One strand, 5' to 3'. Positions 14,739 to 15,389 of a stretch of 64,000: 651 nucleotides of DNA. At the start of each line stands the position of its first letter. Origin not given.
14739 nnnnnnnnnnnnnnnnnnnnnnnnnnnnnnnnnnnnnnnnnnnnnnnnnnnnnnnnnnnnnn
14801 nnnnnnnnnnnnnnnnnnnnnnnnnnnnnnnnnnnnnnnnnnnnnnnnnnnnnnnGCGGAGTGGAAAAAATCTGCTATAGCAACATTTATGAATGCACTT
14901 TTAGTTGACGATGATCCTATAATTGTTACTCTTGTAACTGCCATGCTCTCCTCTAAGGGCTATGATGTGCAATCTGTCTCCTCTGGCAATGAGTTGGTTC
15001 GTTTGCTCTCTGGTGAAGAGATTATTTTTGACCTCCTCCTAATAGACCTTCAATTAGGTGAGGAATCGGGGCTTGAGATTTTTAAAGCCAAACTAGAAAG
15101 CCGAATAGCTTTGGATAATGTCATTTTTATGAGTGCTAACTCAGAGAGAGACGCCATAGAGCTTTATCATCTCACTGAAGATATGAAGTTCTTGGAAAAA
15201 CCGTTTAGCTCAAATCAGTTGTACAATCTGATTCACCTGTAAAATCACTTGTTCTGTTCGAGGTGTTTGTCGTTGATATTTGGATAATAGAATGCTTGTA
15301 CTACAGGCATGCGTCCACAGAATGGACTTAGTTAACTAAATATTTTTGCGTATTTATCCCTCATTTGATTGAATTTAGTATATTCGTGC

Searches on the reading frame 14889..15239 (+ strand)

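Call 98: search_protein_families(library=pfam, proteins=[window:14889-15239:+], max_evalue=0.01)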
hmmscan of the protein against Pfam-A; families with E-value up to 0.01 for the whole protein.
window:14889-15239:+ (117 aa): 2 families
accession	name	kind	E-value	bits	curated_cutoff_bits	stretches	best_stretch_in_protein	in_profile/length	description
PF00072.30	Response_reg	-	7.3e-18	65.2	30.2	1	4-115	2-110/111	Response regulator receiver domain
PF21714.3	KaiA_N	-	0.0079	16.8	27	1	9-94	9-95/125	Circadian clock protein KaiA, N-terminal domain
